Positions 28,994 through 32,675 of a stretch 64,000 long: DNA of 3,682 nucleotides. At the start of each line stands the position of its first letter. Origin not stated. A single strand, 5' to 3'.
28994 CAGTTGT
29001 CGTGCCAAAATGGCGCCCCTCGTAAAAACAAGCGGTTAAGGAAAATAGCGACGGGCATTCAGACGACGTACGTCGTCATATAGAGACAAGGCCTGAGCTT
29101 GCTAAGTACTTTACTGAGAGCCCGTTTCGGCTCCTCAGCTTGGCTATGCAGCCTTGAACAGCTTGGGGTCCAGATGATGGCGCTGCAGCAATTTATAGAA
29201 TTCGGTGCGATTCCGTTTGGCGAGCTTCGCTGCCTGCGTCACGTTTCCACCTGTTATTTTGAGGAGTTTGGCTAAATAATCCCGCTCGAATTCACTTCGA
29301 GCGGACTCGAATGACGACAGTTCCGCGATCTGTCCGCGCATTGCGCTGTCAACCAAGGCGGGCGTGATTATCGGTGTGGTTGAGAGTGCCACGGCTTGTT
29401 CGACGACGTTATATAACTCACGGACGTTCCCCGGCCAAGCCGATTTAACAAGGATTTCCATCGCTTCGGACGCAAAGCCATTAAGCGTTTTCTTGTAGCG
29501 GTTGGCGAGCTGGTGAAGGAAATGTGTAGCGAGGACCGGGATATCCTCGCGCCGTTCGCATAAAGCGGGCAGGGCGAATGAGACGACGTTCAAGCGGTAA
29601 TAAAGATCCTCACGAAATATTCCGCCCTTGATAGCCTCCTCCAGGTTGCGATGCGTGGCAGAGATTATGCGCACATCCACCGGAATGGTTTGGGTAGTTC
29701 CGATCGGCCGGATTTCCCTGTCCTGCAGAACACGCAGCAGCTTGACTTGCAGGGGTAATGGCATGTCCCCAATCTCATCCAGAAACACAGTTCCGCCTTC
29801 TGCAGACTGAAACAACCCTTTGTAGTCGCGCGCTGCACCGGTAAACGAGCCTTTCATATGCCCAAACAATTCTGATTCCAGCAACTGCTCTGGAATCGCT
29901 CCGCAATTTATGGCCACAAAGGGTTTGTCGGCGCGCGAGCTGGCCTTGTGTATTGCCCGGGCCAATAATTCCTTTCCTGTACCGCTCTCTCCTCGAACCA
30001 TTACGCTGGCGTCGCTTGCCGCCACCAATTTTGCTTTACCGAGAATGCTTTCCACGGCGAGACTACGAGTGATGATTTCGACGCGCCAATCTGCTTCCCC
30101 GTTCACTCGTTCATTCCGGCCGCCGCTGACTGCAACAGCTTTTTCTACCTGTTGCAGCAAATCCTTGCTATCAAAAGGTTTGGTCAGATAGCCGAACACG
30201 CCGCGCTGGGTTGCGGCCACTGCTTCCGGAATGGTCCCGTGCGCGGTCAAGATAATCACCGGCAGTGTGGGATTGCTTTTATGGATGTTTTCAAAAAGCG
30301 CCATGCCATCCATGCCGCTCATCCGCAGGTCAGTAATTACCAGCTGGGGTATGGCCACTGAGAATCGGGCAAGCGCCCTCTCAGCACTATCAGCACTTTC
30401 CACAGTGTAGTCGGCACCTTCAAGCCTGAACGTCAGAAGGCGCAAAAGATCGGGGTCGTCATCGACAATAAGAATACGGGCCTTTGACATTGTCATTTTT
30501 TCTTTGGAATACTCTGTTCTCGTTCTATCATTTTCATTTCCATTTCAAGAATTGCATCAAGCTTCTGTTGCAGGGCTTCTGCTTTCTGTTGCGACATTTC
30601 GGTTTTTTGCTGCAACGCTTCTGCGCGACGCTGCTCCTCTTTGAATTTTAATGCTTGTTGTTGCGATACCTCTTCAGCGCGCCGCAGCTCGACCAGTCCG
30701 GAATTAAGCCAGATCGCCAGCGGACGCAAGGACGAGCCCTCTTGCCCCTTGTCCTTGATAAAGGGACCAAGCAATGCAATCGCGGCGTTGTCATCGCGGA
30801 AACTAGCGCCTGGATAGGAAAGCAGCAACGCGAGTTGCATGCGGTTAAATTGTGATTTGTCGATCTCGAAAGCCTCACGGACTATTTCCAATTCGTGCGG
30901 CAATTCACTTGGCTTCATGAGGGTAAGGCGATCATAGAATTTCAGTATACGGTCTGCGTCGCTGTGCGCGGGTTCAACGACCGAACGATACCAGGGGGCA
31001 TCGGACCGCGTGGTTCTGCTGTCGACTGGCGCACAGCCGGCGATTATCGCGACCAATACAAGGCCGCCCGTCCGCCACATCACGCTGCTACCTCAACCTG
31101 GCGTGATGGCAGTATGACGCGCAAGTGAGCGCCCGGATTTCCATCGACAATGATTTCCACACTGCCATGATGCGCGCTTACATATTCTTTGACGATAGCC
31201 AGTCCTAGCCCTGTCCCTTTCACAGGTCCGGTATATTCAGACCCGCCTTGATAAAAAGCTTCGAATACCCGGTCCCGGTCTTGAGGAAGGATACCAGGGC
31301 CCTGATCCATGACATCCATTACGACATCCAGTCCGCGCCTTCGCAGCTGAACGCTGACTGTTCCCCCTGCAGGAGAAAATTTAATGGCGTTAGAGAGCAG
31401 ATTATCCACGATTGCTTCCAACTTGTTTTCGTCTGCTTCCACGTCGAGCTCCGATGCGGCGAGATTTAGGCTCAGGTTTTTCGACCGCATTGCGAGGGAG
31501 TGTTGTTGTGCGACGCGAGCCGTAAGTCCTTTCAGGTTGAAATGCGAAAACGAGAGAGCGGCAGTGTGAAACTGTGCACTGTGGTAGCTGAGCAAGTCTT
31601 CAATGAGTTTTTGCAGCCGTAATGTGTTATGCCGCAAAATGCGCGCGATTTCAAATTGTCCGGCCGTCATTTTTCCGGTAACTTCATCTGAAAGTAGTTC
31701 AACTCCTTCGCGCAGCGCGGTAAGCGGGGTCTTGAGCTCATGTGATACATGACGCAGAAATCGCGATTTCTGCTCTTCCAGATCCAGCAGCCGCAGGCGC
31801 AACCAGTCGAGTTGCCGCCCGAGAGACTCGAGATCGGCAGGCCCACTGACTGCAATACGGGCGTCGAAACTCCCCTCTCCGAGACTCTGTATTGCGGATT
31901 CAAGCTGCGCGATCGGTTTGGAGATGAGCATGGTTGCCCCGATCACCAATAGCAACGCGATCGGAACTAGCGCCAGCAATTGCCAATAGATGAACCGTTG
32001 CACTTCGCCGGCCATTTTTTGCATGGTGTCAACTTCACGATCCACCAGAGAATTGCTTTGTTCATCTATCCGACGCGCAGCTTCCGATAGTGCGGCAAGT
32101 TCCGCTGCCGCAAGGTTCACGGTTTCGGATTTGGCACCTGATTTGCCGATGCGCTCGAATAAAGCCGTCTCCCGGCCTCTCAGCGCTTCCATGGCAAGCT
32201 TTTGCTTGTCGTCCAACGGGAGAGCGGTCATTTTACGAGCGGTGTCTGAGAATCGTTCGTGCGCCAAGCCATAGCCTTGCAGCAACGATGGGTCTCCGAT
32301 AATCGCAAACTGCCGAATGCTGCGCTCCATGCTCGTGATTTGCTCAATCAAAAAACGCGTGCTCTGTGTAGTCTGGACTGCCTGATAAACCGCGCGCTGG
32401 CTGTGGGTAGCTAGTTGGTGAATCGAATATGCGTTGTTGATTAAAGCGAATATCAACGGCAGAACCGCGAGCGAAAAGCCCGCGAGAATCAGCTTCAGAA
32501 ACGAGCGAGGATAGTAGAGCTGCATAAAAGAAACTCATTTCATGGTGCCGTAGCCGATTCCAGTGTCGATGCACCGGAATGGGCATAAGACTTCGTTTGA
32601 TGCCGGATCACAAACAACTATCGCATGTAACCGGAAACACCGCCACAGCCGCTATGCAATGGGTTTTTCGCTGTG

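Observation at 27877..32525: Complete GlrK-QseG-GlrR (QseE/G/F)-type module whose only visible sigma-54 promoter drives an uncharacterised membrane protein rather than a GlmY-like sRNA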

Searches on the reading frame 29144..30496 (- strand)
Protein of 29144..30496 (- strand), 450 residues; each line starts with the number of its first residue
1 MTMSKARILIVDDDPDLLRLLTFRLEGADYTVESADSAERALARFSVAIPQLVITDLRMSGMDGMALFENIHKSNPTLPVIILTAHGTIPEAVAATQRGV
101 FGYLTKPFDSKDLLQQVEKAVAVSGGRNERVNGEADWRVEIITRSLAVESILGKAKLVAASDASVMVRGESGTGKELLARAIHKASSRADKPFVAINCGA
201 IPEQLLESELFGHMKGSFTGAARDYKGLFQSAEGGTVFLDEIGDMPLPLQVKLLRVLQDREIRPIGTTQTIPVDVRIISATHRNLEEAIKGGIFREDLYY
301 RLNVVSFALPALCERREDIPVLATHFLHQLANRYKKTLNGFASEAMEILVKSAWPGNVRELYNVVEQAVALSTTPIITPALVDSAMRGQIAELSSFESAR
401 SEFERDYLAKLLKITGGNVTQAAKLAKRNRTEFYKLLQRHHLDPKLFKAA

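Call 3: search_protein_families(library=pfam, proteins=[window:29144-30496:-], max_evalue=0.01)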
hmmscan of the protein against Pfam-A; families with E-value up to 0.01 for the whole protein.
window:29144-30496:- (450 aa): 10 families
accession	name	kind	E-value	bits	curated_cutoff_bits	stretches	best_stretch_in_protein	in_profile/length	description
PF00158.32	Sigma54_activat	-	4.1e-72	241.8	20.2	1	141-306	1-166/168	Sigma-54 interaction domain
PF00072.30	Response_reg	-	3.4e-30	104.9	30.2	1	8-117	1-110/111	Response regulator receiver domain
PF25601.1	AAA_lid_14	-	2.5e-24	85.4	27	1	314-389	2-77/87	AAA+ ATPase lid domain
PF14532.12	Sigma54_activ_2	-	7.9e-19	68.7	25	1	144-312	3-138/138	Sigma-54 interaction domain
PF07728.20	AAA_5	-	6.1e-08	33.2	22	1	165-283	2-123/139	AAA domain (dynein-related subfamily)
PF00004.35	AAA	-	0.00071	20.5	21.2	1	166-261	2-96/131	ATPase family associated with various cellular activities (AAA)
PF02954.25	HTH_8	-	0.00077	19.6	22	1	401-425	3-27/42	Bacterial regulatory protein, Fis family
PF06490.17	FleQ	-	0.0028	18.4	22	0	7-119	1-105/108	Flagellar regulatory protein FleQ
PF13191.12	AAA_16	-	0.0044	18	32.6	0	161-212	22-80/167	AAA ATPase domain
PF07724.20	AAA_2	-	0.0065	17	27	0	163-263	4-105/166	AAA domain (Cdc48 subfamily)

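Call 4: search_protein_families(library=ncbifam, proteins=[window:29144-30496:-], max_evalue=0.01)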
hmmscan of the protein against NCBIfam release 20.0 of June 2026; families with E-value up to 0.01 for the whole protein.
window:29144-30496:- (450 aa): 115 families (the best 25 are shown)
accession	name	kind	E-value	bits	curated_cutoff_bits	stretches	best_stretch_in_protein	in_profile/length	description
NF011695.0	PRK15115.1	equivalog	1.8e-188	626.8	763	1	3-448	4-444/445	two-component system response regulator GlrR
TIGR01818.1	ntrC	equivalog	3.6e-128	428.3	558.6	1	8-403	1-399/463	nitrogen regulation protein NR(I)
NF007689.0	PRK10365.1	equivalog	9.8e-122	406.9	760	1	1-426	1-428/441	sigma-54-dependent response regulator transcription factor ZraR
NF008469.0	PRK11361.1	equivalog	5.3e-121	404.5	714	1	4-435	3-450/461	acetoacetate metabolism transcriptional regulator AtoC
TIGR02915.1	PEP_resp_reg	equivalog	4.2e-116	388.4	502.6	1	8-442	1-444/445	PEP-CTERM-box response regulator transcription factor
NF051870.1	NAssimRespRegNtrX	equivalog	2.6e-107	359.5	600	1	7-434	3-444/452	nitrogen assimilation response regulator NtrX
NF008176.1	PRK10923.1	equivalog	7.8e-106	354.4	620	1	3-366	1-365/469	nitrogen regulation protein NR(I)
NF041552.1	TF_PrdR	equivalog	2.3e-103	346.5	795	1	136-437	264-573/577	sigma-54 dependent transcriptional regulator PrdR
TIGR01817.1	nifA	equivalog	1e-98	331.4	528.85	1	125-382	182-438/534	nif-specific transcriptional activator NifA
NF049963.1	RespRegFlgRCampy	domain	1.3e-96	324.1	750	1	8-431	3-418/429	fla regulon two-component system response regulator FlgR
NF041946.1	LuxO_transreg_Vib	equivalog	2.1e-96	323.5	800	1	25-390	16-384/463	quorum-sensing sigma-54 dependent transcriptional regulator LuxO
NF038308.1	RNA_repair_RtcR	equivalog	1.8e-94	317.5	650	1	133-432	174-478/530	RNA repair transcriptional activator RtcR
NF003451.0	PRK05022.1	equivalog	1.5e-90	304.4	476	1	112-441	163-509/512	nitric oxide reductase transcriptional regulator NorR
NF050807.1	TransRegFlbDCaul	equivalog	3.5e-90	303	750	1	32-385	27-364/454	sigma-54-dependent transcriptional regulator FlbD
TIGR02329.1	propionate_PrpR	equivalog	4.2e-85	286.4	499.2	1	140-438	213-525/526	propionate catabolism operon regulatory protein PrpR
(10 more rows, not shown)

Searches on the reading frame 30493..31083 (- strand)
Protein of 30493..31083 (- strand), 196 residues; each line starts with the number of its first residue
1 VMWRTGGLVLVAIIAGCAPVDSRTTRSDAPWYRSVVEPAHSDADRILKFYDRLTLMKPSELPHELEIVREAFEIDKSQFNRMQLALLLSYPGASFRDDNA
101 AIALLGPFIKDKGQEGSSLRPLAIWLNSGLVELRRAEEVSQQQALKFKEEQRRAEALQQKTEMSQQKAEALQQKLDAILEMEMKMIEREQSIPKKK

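Call 3: search_protein_families(library=pfam, proteins=[window:30493-31083:-], max_evalue=0.01)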
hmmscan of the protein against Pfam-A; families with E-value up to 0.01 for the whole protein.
window:30493-31083:- (196 aa): 0 families

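Call 4: search_protein_families(library=ncbifam, proteins=[window:30493-31083:-], max_evalue=0.01)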
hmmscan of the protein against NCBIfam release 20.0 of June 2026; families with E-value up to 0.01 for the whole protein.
window:30493-31083:- (196 aa): 0 families

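Call 39: search_protein_families(library=pfam, alignment_id=A2, max_evalue=10)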
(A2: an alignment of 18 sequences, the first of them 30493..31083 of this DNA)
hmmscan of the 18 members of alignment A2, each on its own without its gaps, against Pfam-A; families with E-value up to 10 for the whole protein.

A. member 1, window:30493-31083:- (196 aa): 0 families

B. families by the number of members that match (of 18 scanned): 41 families (the first 25 are shown)
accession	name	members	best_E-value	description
PF07303.18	Occludin_ELL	4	0.0017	Occludin homology domain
PF25771.1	CC_CEP152-bind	3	0.051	CEP63/DEUP1, CEP152 binding coiled coil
PF05524.18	PEP-utilisers_N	3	0.057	PEP-utilising enzyme, N-terminal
PF15039.11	DUF4530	2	0.011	Domain of unknown function (DUF4530)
PF07651.22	ANTH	2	0.037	ANTH domain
PF02388.22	FemAB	2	0.14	FemAB family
PF04977.20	DivIC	2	0.61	Septum formation initiator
PF19957.5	EAD5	1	0.014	Effector-associated domain 5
PF04778.17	LMP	1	0.017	LMP repeated region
PF01519.22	DUF16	1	0.017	Protein of unknown function DUF16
PF21811.2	RdfA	1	0.019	Rod-determining factor A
PF04664.18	OGFr_N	1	0.023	Opioid growth factor receptor (OGFr) conserved region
PF00378.25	ECH_1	1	0.034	Enoyl-CoA hydratase/isomerase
PF20512.3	PMI_typeI_hel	1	0.061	Phosphomannose isomerase type I, helical insertion domain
PF08702.15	Fib_alpha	1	0.076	Fibrinogen alpha/beta chain family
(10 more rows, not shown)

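Call 41: find_homologous_proteins(query=A2, max_evalue=0.001)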
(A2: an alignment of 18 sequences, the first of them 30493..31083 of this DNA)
Query A2 (18 sequences) (196 aa, profile of the alignment): 343 proteins with E <= 0.001 among 8000 candidates; the best 120 are listed.
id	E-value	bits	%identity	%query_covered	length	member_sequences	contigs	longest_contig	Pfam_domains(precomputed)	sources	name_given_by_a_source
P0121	2.9e-87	309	66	100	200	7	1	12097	-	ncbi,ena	-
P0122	1.9e-86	306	64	99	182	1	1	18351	-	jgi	jgi:ATP-dependent exoDNAse (exonuclease V) alpha subunit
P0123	2.9e-86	306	65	100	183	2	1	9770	-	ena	-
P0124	9.2e-86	304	65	99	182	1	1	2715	-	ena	-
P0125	1.2e-85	304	65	97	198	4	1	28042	-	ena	-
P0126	1.2e-85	304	60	100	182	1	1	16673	-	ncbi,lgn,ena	-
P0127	1.4e-85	303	52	96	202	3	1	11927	-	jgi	jgi:uncharacterized protein YlxW (UPF0749 family)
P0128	8.8e-85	301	63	100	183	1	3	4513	-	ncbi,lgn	-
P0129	9.1e-85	301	51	96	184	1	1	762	-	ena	-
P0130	1.1e-84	301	65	99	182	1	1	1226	-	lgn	-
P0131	2.0e-84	300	59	100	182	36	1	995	-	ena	-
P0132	3.2e-84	299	48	99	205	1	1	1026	-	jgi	jgi:predicted ribosome quality control (RQC) complex YloA/Tae2 family protein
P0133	3.5e-84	299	61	100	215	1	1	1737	-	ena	-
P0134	6.0e-84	298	53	96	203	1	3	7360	-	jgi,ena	-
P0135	6.2e-84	298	51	99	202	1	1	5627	-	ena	-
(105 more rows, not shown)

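Call 54: predict_structure(alignment_id=A3)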
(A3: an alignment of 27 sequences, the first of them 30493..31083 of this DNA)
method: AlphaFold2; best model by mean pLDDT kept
length: 196 residues; sequences in the alignment: 27
mean_pLDDT: 81.9   pTM: 0.56
mean pLDDT of the five models: 81.9, 81.9, 81.4, 81.2, 78.8
residues with pLDDT >= 90: 108; 70-90: 43; 50-70: 29; < 50: 16
segments of 3 or more residues with pLDDT < 50: 1-3, 16-27
pLDDT, mean of each block of 10 residues (from residue 1): 49 47 45 55 89 91 95 94 95 91 92 83 92 90 90 95 95 94 85 65
secondary structure, 60 per line:
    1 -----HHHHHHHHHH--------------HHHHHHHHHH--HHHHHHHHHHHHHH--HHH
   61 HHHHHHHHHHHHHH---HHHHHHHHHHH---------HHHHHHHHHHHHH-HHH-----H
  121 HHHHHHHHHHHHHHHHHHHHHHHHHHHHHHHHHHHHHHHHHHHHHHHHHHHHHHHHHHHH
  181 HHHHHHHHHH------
elements in order: H6-15 H30-39 H42-55 H58-74 H78-88 H98-110 H120-190

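Call 92: fold_search(model_id=the predicted structure, library=pdb)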
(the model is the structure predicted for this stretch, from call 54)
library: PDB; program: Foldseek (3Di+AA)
matches with E <= 10: 106; with E <= 0.001: 0
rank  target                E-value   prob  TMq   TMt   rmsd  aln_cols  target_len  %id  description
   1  3rjv                  7.6e-01  0.41  0.27  0.25  10.3       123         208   18  Crystal structure of a putative sel1 repeat protein (kpn_04481) from Klebsiella pneumoniae subsp. pneumoniae at 1.65 a r (released 2011-05-04)
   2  7t1s_B                1.7e+00  0.60  0.31  0.27   5.5        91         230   23  Crystal structure of a bacterial sterol transporter (released 2022-12-14)
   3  4buj_B                1.7e+00  0.38  0.30  0.05   4.8       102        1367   20  Crystal structure of the S. cerevisiae Ski2-3-8 complex (released 2013-08-28)
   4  3tgo_A                2.2e+00  0.21  0.29  0.27  10.7       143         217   11  Crystal structure of the E. coli BamCD complex (released 2011-09-28)
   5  7t1s_A                2.3e+00  0.28  0.28  0.24   9.9       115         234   17  Crystal structure of a bacterial sterol transporter (released 2022-12-14)
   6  2a9u_A                2.3e+00  0.10  0.21  0.28  13.0       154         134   14  Structure of the N-terminal domain of Human Ubiquitin carboxyl-terminal hydrolase 8 (USP8) (released 2005-08-16)
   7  5ayw_D                2.6e+00  0.28  0.31  0.29  10.1       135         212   12  Structure of a membrane complex (released 2016-02-24)
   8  2f0y_A                2.6e+00  0.25  0.31  0.21   8.4       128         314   14  Crystal Structure Of Human Protein Farnesyltransferase Complexed With Farnesyl Diphosphate and hydantoin derivative (released 2006-11-14)
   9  4rg6_A                2.8e+00  0.35  0.29  0.13   5.6       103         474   16  Crystal structure of APC3-APC16 complex (released 2014-12-24)
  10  4rg7_A                2.9e+00  0.35  0.29  0.14   5.6       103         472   17  Crystal structure of APC3 (released 2014-12-24)
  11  2nla_A                3.1e+00  0.06  0.18  0.22  18.4       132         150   15  Crystal structure of the Mcl-1:mNoxaB BH3 complex (released 2007-03-27)
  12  6azh_A                3.3e+00  0.06  0.15  0.16  15.5       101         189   11  Clostridium perfringens putative fatty acid metabolism regulator (released 2017-12-20)
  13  5ulm_B                3.5e+00  0.20  0.27  0.16   6.7        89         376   15  Structure of the ASK1 central regulatory region (released 2017-03-01)
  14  6vti_MODEL_1_A        3.5e+00  0.12  0.23  0.29   8.1       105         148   20  Solution NMR structure of the N-terminal domain of the Serine/threonine-protein phosphatase 1 regulatory subun (released 2020-02-26)
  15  2ic6_B                3.5e+00  0.11  0.14  0.35  10.8        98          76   17  The Coiled-coil Domain (residues 1-75) Structure of the Sin Nombre Virus Nucleocapsid Protein (released 2007-02-27)
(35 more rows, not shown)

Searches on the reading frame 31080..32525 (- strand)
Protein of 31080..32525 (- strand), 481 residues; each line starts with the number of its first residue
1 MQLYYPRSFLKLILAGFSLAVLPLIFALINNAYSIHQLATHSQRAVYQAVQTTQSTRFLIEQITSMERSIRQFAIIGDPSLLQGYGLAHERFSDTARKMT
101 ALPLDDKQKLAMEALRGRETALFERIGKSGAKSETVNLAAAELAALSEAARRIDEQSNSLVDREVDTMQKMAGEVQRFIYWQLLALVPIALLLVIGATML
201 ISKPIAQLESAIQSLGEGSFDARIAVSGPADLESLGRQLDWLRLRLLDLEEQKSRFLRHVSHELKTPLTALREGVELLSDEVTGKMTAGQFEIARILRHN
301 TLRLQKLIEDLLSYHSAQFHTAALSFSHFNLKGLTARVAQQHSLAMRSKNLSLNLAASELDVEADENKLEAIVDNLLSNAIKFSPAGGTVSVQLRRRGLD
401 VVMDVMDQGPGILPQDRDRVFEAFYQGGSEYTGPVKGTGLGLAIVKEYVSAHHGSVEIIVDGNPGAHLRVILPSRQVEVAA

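Call 3: search_protein_families(library=pfam, proteins=[window:31080-32525:-], max_evalue=0.01)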
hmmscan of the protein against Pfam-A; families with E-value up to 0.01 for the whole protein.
window:31080-32525:- (481 aa): 5 families
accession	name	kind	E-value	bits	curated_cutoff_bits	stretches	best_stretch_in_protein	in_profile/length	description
PF02518.31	HATPase_c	-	3.4e-24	85.8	26.4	1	365-474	2-109/111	Histidine kinase-, DNA gyrase B-, and HSP90-like ATPase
PF00512.31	HisKA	-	6.4e-13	49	26.9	1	252-315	1-61/66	His Kinase A (phospho-acceptor) domain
PF00672.30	HAMP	-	1.1e-08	35.6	25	1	199-247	4-52/53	HAMP domain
PF13581.12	HATPase_c_2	-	4.9e-05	23.8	27.4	1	363-451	26-111/127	Histidine kinase-like ATPase domain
PF05227.19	CHASE3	-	0.0018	18.6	28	1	46-166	5-130/138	CHASE3 domain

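Call 4: search_protein_families(library=ncbifam, proteins=[window:31080-32525:-], max_evalue=0.01)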
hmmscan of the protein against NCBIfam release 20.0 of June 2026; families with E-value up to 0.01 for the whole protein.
window:31080-32525:- (481 aa): 81 families (the best 25 are shown)
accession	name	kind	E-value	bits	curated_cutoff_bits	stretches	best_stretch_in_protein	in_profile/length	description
NF033092.0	HK_WalK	equivalog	1e-48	166.3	725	2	249-473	368-593/594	cell wall metabolism sensor histidine kinase WalK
NF046044.1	PnpS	equivalog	2.5e-48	165.1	400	1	248-473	165-390/390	two-component system histidine kinase PnpS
NF008312.0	PRK11100.1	equivalog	5.5e-48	164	356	1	164-474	169-474/477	two-component system sensor histidine kinase CreC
TIGR02966.1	phoR_proteo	equivalog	2.2e-43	148.5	334.2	1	246-470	107-331/333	phosphate regulon sensor histidine kinase PhoR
NF040691.1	MtrAB_MtrB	equivalog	4.8e-40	138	450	1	167-476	178-494/507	MtrAB system histidine kinase MtrB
TIGR01386.1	cztS_silS_copS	subfamily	3.3e-39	135.1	292.55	1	14-458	8-443/457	heavy metal sensor histidine kinase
NF012163.2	BaeS_SmeS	equivalog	4.1e-39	134.8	500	1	180-458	166-442/457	sensor histidine kinase efflux regulator BaeS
NF007898.0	PRK10604.1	equivalog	3e-38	132.1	478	1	173-475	123-424/433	two-component system sensor histidine kinase RstB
NF047465.1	hybrid_HK_LvrA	exception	5e-38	130.6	1200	1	237-473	186-421/819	hybrid histidine kinase/response regulator LvrA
NF047874.1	MASE3_PAS_HK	subfamily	1.3e-35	123.3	560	1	249-478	394-629/655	MASE3 domain-containing sensor histidine kinase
NF007007.0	PRK09470.1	equivalog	1.5e-35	123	486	1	185-473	178-458/463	envelope stress sensor histidine kinase CpxA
NF045595.1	HK_scytonemin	equivalog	1.7e-35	122.6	865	1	248-475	410-636/637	scytonemin biosynthesis sensor histidine kinase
NF007004.0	PRK09467.1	equivalog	3.7e-34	118.3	415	1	185-475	161-437/440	two-component system sensor histidine kinase EnvZ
NF007837.0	PRK10549.1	equivalog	2.3e-33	115.6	603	1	186-476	169-460/466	envelope stress sensor histidine kinase BaeS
NF041735.1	hist_kin_RppB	equivalog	6.5e-33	114.2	400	1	252-473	215-438/438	two-component system sensor histidine kinase RppB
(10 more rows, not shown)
